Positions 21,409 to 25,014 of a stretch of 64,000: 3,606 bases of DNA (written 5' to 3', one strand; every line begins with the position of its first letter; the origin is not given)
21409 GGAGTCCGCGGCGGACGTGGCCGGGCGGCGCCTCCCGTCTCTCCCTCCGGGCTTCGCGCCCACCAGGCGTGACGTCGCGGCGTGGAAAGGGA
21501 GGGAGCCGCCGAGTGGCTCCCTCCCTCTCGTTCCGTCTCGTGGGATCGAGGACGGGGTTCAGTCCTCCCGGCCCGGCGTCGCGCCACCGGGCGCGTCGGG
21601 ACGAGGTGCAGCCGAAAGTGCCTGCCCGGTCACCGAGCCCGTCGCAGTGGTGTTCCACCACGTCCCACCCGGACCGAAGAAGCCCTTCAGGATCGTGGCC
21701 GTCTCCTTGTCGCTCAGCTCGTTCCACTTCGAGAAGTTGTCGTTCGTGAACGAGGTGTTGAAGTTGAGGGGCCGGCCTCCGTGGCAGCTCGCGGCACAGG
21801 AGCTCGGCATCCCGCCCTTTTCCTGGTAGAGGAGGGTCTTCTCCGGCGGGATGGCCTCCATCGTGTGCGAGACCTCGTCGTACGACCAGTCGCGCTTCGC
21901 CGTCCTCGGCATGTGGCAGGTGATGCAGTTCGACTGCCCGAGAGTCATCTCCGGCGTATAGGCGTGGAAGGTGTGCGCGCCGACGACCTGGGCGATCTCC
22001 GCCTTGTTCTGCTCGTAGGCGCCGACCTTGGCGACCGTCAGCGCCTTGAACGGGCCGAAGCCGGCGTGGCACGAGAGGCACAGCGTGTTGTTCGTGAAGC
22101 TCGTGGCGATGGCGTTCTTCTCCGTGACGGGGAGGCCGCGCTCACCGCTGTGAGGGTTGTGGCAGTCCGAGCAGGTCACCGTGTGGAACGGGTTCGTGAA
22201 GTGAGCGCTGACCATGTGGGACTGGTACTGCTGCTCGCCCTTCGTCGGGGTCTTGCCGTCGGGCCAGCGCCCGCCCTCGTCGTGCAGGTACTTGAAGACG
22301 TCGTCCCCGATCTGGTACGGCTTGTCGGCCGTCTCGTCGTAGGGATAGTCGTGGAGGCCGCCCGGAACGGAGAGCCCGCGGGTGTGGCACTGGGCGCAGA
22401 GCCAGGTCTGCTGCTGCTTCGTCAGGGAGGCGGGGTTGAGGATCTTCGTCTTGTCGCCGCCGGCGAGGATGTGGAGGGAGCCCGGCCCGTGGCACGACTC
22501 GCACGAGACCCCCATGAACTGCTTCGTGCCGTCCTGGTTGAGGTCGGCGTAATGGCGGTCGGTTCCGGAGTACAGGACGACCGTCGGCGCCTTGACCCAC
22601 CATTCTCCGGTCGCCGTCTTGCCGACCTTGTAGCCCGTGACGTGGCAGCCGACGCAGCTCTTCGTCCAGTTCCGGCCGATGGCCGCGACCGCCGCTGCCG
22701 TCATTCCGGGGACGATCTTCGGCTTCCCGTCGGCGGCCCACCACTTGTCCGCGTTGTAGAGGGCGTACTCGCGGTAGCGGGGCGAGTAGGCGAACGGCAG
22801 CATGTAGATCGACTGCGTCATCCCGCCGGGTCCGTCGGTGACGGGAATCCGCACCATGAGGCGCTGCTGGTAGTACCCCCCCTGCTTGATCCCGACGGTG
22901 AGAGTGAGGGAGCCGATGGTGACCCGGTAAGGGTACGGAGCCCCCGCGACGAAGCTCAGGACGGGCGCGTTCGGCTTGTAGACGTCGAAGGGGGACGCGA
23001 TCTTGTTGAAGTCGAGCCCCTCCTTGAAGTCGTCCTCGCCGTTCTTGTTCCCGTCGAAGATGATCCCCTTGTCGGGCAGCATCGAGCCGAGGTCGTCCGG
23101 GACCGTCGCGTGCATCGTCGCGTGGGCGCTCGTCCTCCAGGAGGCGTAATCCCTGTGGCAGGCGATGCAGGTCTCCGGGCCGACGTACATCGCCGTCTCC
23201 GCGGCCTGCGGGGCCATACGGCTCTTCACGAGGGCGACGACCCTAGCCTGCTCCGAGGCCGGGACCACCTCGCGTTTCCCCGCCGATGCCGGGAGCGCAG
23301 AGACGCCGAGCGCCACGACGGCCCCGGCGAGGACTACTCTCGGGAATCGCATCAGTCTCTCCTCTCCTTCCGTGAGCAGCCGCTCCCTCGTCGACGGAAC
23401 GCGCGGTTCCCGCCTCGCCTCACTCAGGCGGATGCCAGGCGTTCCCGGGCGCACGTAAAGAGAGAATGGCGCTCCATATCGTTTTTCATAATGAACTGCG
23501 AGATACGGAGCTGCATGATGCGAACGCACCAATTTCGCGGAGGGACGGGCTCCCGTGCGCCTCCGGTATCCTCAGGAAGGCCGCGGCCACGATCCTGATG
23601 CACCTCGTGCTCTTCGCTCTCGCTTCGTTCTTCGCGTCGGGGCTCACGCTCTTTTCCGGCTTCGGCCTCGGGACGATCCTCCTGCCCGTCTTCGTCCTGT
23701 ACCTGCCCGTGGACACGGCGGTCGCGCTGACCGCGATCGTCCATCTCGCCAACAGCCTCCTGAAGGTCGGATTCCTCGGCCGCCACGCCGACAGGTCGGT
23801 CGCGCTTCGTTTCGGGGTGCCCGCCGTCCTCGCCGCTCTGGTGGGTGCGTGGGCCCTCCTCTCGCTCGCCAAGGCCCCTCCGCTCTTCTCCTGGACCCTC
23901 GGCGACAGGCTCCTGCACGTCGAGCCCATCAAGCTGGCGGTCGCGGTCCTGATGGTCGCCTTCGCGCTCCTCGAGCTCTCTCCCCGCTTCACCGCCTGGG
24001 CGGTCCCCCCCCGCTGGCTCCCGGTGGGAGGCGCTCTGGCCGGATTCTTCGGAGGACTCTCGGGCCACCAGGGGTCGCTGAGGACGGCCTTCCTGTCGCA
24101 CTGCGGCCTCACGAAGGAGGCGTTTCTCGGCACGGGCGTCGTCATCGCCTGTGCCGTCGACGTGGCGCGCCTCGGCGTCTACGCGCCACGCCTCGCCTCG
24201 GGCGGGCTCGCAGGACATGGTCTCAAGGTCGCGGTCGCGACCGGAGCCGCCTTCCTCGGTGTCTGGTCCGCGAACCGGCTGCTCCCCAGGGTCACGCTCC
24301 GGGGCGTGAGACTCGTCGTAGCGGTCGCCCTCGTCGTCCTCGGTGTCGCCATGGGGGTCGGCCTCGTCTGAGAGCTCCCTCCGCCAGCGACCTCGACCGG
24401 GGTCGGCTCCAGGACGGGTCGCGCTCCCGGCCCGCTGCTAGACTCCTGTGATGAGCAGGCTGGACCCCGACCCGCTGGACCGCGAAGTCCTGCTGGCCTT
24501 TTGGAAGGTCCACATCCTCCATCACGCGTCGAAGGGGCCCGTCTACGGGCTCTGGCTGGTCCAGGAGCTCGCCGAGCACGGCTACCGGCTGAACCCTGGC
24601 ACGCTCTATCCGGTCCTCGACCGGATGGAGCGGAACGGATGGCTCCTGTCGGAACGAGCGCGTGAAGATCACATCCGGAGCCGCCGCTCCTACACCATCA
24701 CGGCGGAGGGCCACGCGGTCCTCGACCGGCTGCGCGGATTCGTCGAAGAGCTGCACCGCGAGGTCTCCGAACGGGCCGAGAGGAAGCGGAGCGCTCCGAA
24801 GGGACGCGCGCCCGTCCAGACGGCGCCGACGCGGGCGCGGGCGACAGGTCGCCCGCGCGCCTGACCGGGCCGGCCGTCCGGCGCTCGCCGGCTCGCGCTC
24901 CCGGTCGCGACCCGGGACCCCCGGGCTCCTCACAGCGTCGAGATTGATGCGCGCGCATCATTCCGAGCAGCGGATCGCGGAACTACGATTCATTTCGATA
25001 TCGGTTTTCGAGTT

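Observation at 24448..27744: Porin–cytochrome electron-conduit candidate in non-canonical gene order (beta-barrel then decahaem), with a PadR regulator and a 16-bp palindrome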

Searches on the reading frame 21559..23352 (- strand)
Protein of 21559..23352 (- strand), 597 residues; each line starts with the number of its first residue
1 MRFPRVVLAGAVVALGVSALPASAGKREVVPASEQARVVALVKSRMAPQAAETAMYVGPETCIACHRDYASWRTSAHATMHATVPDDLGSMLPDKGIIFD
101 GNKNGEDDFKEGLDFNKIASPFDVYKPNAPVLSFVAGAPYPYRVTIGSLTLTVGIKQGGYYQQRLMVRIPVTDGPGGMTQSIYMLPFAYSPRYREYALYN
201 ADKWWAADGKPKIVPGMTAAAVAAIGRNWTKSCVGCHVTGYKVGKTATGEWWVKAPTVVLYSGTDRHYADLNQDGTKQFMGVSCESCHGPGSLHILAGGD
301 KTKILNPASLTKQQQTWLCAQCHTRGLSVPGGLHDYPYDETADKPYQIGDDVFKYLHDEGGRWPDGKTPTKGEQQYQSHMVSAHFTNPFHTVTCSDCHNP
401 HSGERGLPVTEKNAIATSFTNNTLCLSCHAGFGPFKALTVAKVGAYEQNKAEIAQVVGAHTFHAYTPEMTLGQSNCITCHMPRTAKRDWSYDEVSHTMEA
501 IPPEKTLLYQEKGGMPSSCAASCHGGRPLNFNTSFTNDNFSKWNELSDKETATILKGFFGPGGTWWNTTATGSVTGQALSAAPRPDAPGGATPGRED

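Call 5: search_protein_families(library=pfam, proteins=[window:21559-23352:-], max_evalue=0.01)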
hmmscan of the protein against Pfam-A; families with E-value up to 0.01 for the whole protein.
window:21559-23352:- (597 aa): 8 families
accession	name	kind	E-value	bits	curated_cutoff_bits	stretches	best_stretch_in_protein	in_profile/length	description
PF14522.11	Cytochrome_C7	-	1.9e-10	40.8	24.8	1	387-435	11-54/67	Cytochrome c7 and related cytochrome c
PF09699.15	Paired_CXXCH_1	-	2.6e-09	37.1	20.6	1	388-431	3-38/41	Doubled CXXCH motif (Paired_CXXCH_1)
PF13435.11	Cytochrome_C554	-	6.7e-09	37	20.8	0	272-289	67-84/84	Cytochrome c554 and c-prime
PF22113.1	Mtrc-MtrF_II-IV_dom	-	1.9e-08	34.4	30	2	228-326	79-166/176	Outer membrane cytochrome MtrC/MtrF-like, domains II/IV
PF14537.11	Cytochrom_c3_2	-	2.6e-06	28.2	25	0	276-324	21-65/79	Cytochrome c3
PF22678.1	Cytochrom_c_NrfB-like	-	0.00034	21.5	27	0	284-324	1-41/89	Cytochrome c-type protein NrfB-like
PF13442.11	Cytochrome_CBB3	-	0.00039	21.1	27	0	221-253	2-33/68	Cytochrome C oxidase, cbb3-type, subunit III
PF02335.20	Cytochrom_C552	-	0.00062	19.3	24.1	1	266-430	113-283/438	Cytochrome c552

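Call 6: search_protein_families(library=ncbifam, proteins=[window:21559-23352:-], max_evalue=1)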
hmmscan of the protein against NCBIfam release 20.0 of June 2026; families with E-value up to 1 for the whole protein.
window:21559-23352:- (597 aa): 10 families
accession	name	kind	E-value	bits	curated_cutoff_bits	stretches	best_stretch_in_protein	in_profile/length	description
NF041028.1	decahem_GSU2203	exception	6.3e-21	74.9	325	2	282-435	68-214/317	GSU2203 family decaheme c-type cytochrome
NF041198.1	UshA_like_PCGU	equivalog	6e-16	58.1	275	3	227-325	439-510/519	UshA-like (seleno)protein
TIGR03508.1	decahem_SO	subfamily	4.7e-13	49.2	192.2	1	274-435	27-181/258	DmsE family decaheme c-type cytochrome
TIGR01905.1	paired_CXXCH_1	subfamily_domain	4.6e-10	39.3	25.2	2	387-430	2-37/41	doubled CXXCH domain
NF008659.0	PRK11659.1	equivalog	4.3e-08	33.1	184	2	391-492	46-130/188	cytochrome c nitrite reductase pentaheme subunit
TIGR03153.1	cytochr_NrfH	equivalog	1.4e-05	25.2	134.2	2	231-324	53-134/138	cytochrome c nitrite reductase small subunit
NF043010.1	Cyt554_Nsmonas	equivalog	0.00047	19.6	400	1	38-80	11-53/238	cytochrome c-550 CycA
TIGR03146.1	cyt_nit_nrfB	equivalog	0.00068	19.9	166.6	1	392-493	12-105/145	cytochrome c nitrite reductase pentaheme subunit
NF038038.1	cytoc_DsrJ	equivalog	0.26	11.6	100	0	60-81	91-112/121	sulfate reduction electron transfer complex DsrMKJOP subunit DsrJ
NF047812.1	LIC11213_lipo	equivalog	0.55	10.4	100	0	473-516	49-97/118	LIC11213 family lipoprotein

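Call 29: search_solved_structures(query=window:21559-23352:-, max_evalue=0.1)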
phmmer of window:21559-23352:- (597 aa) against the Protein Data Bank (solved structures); distinct sequences matched with E-value up to 0.1: 4.
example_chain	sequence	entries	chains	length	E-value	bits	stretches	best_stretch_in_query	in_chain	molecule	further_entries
6qvm_A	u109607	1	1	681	1e-12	50.4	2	227-333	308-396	Multiheme cytochrome cf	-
6i5b_A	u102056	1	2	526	4.8e-11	44.9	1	270-531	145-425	Uncharacterized protein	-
6r2q_A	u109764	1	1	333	0.00011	23.9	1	278-431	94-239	Cystathionine beta-synthase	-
8bcx_A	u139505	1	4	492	0.029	15.9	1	279-430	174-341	Nitrite reductase (cytochrome; ammonia-forming)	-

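Call 74: find_homologous_proteins(query=window:21559-23352:-, max_evalue=0.00001)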
Query window:21559-23352:- (597 aa): 300 proteins with E <= 0.00001 among 8000 candidates; the best 120 are listed.
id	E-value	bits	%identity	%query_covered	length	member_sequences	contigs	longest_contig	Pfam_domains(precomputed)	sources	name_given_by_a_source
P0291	0.0e+0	1424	100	100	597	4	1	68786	PF09699.16,PF14537.12,PF13435.12,PF14522.12,PF22113.2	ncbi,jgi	-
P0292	0.0e+0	1192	83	99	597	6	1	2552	PF09699.16,PF13435.12,PF14522.12,PF22113.2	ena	-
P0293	0.0e+0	1126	81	92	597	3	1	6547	PF09699.16,PF14537.12,PF13435.12,PF14522.12,PF22113.2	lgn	-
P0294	0.0e+0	1124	79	99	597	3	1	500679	PF09699.16,PF13435.12,PF14522.12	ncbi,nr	ncbi:MAG: hypothetical protein DIJKHBIC_00358 [Thermoanaerobaculia bacterium]|nr:hypothetical protei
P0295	1.8e-272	923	67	91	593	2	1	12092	PF09699.16,PF14537.12,PF13435.12,PF03264.20,PF14522.12,PF22113.2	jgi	jgi:hypothetical protein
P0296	1.8e-271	920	64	99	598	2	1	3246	PF09699.16,PF14537.12,PF13435.12,PF14522.12,PF22113.2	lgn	-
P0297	1.3e-235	802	59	97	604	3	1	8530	PF09699.16,PF13435.12,PF14522.12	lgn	-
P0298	1.2e-233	795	60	94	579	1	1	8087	PF09699.16,PF13435.12,PF14522.12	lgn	-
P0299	7.2e-230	783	58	94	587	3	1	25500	PF09699.16,PF13435.12,PF14522.12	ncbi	-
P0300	6.7e-226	770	58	94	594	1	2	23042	PF09699.16,PF14522.12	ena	-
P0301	1.7e-199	682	53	95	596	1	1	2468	PF09699.16,PF14537.12,PF14522.12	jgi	-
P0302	4.2e-198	678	53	95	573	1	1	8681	PF13435.12,PF14522.12,PF22113.2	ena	-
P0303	2.6e-197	675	59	82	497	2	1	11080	PF09699.16,PF14522.12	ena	-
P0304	1.7e-168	580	61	68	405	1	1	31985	PF09699.16,PF13435.12,PF14522.12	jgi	jgi:hypothetical protein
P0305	8.9e-152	525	43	100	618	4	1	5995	PF09699.16,PF13435.12,PF14522.12,PF22113.2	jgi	-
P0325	1.4e-136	474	40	99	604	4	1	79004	PF09699.16,PF13435.12,PF14522.12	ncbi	ncbi:MAG: hypothetical protein ACP5NF_05415 [Thermoanaerobaculum sp.]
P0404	3.6e-111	391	40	87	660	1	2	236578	PF09699.16,PF18962.8,PF14522.12,PF22113.2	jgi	jgi:type IX secretion system substrate protein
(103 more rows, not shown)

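Call 77: find_encoding_contigs(protein=P0404, flank=7000, max_places=1)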
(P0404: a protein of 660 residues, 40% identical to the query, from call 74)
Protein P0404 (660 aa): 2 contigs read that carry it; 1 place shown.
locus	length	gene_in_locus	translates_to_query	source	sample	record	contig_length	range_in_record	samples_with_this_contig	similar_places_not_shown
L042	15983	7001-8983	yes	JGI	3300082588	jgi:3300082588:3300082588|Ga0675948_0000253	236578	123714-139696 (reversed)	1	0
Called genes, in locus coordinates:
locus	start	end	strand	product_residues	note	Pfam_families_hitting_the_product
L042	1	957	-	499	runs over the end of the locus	PF03264:Cytochrom_NNT, PF14522:Cytochrome_C7 (faint), PF14537:Cytochrom_c3_2 (faint)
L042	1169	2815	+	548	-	PF10101:DUF2339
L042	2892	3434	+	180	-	PF14522:Cytochrome_C7 (faint), PF14537:Cytochrom_c3_2 (faint), PF22113:Mtrc-MtrF_II-IV_dom (faint), PF13435:Cytochrome_C554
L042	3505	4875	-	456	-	PF00072:Response_reg, PF00158:Sigma54_activat, PF14532:Sigma54_activ_2, PF01078:Mg_chelatase (faint), PF07728:AAA_5 (weak), PF25601:AAA_lid_14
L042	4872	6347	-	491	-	PF00672:HAMP (weak), PF00512:HisKA, PF02518:HATPase_c, PF14501:HATPase_c_5 (weak)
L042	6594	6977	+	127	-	PF00072:Response_reg (weak)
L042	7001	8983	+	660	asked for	PF14522:Cytochrome_C7 (faint), PF22113:Mtrc-MtrF_II-IV_dom (faint), PF09699:Paired_CXXCH_1 (faint), PF18962:Por_Secre_tail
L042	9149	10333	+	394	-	-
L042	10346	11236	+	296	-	PF02085:Cytochrom_CIII (weak), PF14522:Cytochrome_C7 (weak), PF14537:Cytochrom_c3_2 (weak), PF22113:Mtrc-MtrF_II-IV_dom (faint), PF14522:Cytochrome_C7 (weak)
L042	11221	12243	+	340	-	PF14522:Cytochrome_C7 (faint), PF22113:Mtrc-MtrF_II-IV_dom (faint), PF09698:GSu_C4xC__C2xCH (weak)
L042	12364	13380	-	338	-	PF00034:Cytochrom_C (faint), PF03150:CCP_MauG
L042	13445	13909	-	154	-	PF22381:Staph_reg_Sar_Rot (weak), PF12802:MarR_2, PF01047:MarR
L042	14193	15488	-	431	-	PF00037:Fer4, PF12797:Fer4_2 (weak), PF13237:Fer4_10, PF14697:Fer4_21, PF12838:Fer4_7, PF07992:Pyr_redox_2, PF13738:Pyr_redox_3, PF00070:Pyr_redox, +12 more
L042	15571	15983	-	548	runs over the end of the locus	-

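Call 78: find_encoding_contigs(protein=P0294, flank=7000, max_places=1)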
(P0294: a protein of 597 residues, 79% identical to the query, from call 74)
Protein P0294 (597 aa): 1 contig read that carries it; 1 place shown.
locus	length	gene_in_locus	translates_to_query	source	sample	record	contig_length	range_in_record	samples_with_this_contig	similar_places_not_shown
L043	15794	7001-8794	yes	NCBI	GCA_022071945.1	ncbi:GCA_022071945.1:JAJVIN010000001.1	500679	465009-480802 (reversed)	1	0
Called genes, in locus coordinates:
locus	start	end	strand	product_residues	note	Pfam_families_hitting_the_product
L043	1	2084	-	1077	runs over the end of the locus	PF00069:Pkinase, PF07714:PK_Tyr_Ser-Thr, PF07719:TPR_2 (faint), PF13431:TPR_17 (faint), PF13414:TPR_11 (faint)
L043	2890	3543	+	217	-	PF08843:AbiEii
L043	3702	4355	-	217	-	PF25855:IpaJ_protease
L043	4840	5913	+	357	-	-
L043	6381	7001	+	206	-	-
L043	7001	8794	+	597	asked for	PF14522:Cytochrome_C7 (faint), PF09699:Paired_CXXCH_1 (faint), PF13435:Cytochrome_C554 (faint)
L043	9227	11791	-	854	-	PF00176:SNF2-rel_dom, PF04851:ResIII, PF00271:Helicase_C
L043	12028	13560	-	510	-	-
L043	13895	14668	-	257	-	-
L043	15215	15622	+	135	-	PF02566:OsmC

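Call 85: predict_structure(alignment_id=A3)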
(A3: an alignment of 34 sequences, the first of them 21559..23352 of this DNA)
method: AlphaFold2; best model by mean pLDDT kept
length: 597 residues; sequences in the alignment: 34
mean_pLDDT: 83.0   pTM: 0.81
mean pLDDT of the five models: 83.0, 80.5, 80.1, 79.0, 76.6
residues with pLDDT >= 90: 275; 70-90: 224; 50-70: 40; < 50: 58
segments of 3 or more residues with pLDDT < 50: 1-28, 560-570, 572-575, 583-597
pLDDT, mean of each block of 10 residues (from residue 1): 39 37 46 81 77 87 90 91 96 95 93 97 97 97 98 95 94 94 94 89 95 96 90 92 92 83 89 90 91 91 89 86 86 92 86 81 88 84 84 90 86 89 92 92 95 89 72 76 78 83 91 88 69 61 86 75 44 53 44 38
secondary structure, 60 per line:
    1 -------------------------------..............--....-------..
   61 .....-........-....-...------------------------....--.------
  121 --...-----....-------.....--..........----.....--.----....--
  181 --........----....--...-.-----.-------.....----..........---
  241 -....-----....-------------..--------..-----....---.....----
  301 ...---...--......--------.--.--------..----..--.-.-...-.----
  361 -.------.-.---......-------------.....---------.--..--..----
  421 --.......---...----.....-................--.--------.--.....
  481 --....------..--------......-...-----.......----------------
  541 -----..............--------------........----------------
elements in order: H32-45 H48-51 H59-65 H67-74 H76-79 E81-83 H108-111 E131-134 E142-146 E149-158 E163-167 E183-190 E195-198 H219-223 H229-237 E242-245 E251-254 H285-288 H292-296 H312-317 H375-380 H394-397 H423-429 H440-444 H446-461 H476-480 E483-486 H503-508 H518-524 H546-559 H574-581

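Call 95: find_encoding_contigs(protein=P0325, flank=8000, max_places=1)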
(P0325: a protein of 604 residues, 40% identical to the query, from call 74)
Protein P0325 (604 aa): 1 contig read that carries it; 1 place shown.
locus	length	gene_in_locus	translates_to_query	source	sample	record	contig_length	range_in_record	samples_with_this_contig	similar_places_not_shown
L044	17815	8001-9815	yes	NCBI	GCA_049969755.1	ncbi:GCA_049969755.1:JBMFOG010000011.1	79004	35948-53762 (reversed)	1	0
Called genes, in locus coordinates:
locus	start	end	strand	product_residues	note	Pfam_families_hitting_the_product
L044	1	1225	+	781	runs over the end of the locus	PF07719:TPR_2 (faint), PF03958:Secretin_N, PF00263:Secretin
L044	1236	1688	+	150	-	PF07963:N_methyl (weak)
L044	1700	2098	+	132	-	PF07963:N_methyl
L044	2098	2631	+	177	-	-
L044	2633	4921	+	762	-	-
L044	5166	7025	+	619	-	-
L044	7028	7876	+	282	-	PF14522:Cytochrome_C7 (faint), PF14537:Cytochrom_c3_2 (faint), PF09699:Paired_CXXCH_1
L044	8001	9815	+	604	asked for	PF09699:Paired_CXXCH_1 (faint), PF13435:Cytochrome_C554 (faint), PF14522:Cytochrome_C7 (faint)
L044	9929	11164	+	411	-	PF00675:Peptidase_M16, PF05193:Peptidase_M16_C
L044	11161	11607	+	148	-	PF00692:dUTPase, PF22769:DCD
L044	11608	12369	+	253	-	PF00753:Lactamase_B, PF23023:Anti-Pycsar_Apyc1 (weak), PF12706:Lactamase_B_2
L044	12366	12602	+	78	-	PF02700:PurS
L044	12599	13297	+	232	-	PF07685:GATase_3, PF13507:GATase_5, PF01965:DJ-1_PfpI (weak)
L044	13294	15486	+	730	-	PF18072:FGAR-AT_linker, PF00586:AIRS, PF02769:AIRS_C, PF00586:AIRS, PF02769:AIRS_C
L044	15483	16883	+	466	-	PF13522:GATase_6, PF13537:GATase_7, PF00156:Pribosyltran (weak)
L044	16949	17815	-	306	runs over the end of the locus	-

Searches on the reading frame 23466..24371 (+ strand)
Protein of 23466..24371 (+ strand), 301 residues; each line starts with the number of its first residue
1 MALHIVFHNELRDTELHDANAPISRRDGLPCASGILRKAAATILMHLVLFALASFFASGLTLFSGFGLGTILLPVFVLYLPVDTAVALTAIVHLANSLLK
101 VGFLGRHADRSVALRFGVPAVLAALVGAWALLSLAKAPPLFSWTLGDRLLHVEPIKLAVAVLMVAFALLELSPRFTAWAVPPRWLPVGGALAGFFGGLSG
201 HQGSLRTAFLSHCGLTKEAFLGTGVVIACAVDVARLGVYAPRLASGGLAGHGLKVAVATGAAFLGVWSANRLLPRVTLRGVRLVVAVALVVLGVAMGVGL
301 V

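Call 5: search_protein_families(library=pfam, proteins=[window:23466-24371:+], max_evalue=0.01)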
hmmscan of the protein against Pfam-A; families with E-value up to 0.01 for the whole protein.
window:23466-24371:+ (301 aa): 1 family
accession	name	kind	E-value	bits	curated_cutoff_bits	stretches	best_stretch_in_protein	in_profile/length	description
PF01925.25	TauE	-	5e-18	66.1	32.6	1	51-296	2-237/237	Sulfite exporter TauE/SafE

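Call 6: search_protein_families(library=ncbifam, proteins=[window:23466-24371:+], max_evalue=1)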
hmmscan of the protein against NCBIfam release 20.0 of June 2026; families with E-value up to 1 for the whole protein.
window:23466-24371:+ (301 aa): 0 families

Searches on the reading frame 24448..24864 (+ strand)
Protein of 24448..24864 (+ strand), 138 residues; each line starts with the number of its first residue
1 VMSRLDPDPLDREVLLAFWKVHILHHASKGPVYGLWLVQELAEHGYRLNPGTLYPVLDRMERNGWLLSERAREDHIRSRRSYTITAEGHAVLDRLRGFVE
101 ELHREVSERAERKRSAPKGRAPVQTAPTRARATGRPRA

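Call 5: search_protein_families(library=pfam, proteins=[window:24448-24864:+], max_evalue=0.01)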
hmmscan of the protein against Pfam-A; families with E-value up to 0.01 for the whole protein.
window:24448-24864:+ (138 aa): 2 families
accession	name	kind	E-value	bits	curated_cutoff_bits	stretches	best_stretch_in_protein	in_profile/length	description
PF03551.20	PadR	-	4.4e-20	71.9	27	1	23-93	1-74/75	Transcriptional regulator PadR-like family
PF01047.28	MarR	-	0.0091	16.3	24.6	0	38-74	20-55/59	MarR family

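Call 6: search_protein_families(library=ncbifam, proteins=[window:24448-24864:+], max_evalue=1)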
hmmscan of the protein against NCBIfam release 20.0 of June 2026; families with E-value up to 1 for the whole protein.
window:24448-24864:+ (138 aa): 7 families
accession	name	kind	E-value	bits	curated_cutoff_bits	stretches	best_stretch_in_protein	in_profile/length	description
NF053635.1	TransRegRv3488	equivalog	1.4e-28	99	140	1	12-106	2-95/98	Rv3488 family transcriptional regulator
TIGR03433.1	padR_acidobact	paralog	3.1e-11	43.3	101.8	1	23-94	9-83/101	PadR family transcriptional regulator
TIGR02337.1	HpaR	equivalog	0.00013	21.8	121.2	1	38-114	45-118/130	homoprotocatechuate degradation operon regulator HpaR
NF052638.1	TransRegOhrRVib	equivalog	0.0012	18.6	200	1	40-94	56-107/141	transcriptional regulator OhrR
NF006931.0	PRK09416.1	equivalog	0.0032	17.6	112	1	37-96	61-119/135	PadR family transcriptional regulator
NF053777.1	Saro0803TransReg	equivalog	0.022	14.4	200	1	47-109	62-122/140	Saro_0803 family transcriptional regulator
TIGR02719.1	repress_PhaQ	equivalog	0.11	12.7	139.35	1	32-94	38-101/138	poly-beta-hydroxybutyrate-responsive repressor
